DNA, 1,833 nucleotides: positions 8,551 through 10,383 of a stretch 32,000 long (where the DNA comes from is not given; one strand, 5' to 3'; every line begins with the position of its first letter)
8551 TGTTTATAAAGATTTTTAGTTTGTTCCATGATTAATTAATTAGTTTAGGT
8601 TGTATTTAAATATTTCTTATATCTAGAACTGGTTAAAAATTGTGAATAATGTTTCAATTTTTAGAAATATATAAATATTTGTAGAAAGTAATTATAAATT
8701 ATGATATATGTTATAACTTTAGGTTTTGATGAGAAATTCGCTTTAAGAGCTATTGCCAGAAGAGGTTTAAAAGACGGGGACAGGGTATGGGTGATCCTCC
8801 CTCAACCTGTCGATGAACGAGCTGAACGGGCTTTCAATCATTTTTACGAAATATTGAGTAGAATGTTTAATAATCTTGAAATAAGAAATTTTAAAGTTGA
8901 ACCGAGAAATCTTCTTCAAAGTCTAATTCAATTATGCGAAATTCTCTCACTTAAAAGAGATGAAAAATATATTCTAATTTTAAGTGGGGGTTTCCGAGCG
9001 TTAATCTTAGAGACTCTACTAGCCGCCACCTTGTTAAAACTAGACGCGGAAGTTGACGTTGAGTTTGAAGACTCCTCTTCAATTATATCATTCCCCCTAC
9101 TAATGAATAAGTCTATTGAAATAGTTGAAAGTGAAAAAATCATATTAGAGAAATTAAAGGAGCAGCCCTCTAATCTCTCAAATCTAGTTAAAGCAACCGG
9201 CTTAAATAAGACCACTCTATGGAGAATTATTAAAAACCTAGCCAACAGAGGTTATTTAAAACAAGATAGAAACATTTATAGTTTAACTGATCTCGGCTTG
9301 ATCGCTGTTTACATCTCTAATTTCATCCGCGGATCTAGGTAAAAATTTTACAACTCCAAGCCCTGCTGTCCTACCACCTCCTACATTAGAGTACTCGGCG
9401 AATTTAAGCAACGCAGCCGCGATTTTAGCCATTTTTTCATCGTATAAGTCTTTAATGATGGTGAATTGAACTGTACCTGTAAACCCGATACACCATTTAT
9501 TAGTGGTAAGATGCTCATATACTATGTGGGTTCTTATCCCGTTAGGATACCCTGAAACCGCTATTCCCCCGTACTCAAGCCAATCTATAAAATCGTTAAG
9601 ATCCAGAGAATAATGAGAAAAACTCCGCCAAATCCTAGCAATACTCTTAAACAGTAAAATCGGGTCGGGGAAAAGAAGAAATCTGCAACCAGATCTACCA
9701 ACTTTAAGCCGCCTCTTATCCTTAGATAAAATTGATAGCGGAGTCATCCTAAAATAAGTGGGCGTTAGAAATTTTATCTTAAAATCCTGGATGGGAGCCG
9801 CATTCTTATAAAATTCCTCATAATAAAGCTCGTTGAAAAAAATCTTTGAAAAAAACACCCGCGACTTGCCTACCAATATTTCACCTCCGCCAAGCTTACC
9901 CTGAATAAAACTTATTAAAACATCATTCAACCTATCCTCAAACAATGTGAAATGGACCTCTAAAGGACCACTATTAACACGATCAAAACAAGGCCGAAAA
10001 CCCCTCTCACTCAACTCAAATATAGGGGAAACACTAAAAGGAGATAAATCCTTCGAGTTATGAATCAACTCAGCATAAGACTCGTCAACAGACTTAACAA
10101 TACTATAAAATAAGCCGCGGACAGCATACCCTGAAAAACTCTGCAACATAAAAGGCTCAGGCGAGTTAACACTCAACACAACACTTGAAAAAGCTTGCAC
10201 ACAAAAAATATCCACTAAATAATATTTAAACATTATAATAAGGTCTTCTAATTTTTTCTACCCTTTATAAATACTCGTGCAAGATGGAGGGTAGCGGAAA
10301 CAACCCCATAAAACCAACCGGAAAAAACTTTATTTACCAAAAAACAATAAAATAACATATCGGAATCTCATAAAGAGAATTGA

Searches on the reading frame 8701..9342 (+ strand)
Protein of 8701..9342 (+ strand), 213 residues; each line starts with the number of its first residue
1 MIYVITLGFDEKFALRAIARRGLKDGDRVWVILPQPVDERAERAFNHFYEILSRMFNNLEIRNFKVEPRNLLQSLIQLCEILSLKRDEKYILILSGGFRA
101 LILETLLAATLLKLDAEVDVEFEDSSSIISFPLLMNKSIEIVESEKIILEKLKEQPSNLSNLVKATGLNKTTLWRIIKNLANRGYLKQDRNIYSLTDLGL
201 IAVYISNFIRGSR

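Call 62: search_protein_families(library=pfam, proteins=[window:8701-9342:+], max_evalue=0.001)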
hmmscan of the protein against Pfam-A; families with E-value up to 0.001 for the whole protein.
window:8701-9342:+ (213 aa): 4 families
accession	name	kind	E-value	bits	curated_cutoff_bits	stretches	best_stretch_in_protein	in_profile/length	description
PF22662.2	Csa3_N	-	3.4e-26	92.1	27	1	2-121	2-120/120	Csa3 CRISPR-associated Rossmann-like domain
PF25213.1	HVO_A0261_N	-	3.3e-08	33.7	35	1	148-200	16-68/86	HVO_A0261 N-terminal domain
PF09339.16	HTH_IclR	-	1.4e-06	28.4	22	1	148-189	8-51/52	IclR helix-turn-helix domain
PF14947.12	HTH_45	-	2.7e-06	27.8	25.5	1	148-200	11-63/77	Winged helix-turn-helix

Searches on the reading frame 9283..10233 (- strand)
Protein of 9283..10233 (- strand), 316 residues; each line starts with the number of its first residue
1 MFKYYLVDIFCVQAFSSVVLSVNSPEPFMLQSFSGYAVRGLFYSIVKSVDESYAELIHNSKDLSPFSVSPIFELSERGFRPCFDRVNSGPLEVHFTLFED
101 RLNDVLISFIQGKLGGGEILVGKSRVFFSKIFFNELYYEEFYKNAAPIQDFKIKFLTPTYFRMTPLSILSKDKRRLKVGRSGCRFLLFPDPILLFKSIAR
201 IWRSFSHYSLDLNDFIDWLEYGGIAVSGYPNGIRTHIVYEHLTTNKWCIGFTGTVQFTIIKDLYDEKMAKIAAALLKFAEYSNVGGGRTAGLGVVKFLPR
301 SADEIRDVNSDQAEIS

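Call 62: search_protein_families(library=pfam, proteins=[window:9283-10233:-], max_evalue=0.001)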
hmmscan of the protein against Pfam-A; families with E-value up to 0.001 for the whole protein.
window:9283-10233:- (316 aa): 2 families
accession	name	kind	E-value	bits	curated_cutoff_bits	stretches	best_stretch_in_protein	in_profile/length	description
PF10040.14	CRISPR_Cas6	-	7.9e-15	55.8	25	1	153-295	1-89/89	CRISPR-associated endoribonuclease Cas6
PF19308.4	CRISPR_Cas6_N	-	0.00057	20.6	23.9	0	17-71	4-58/147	CRISPR Cas6 N-terminal domain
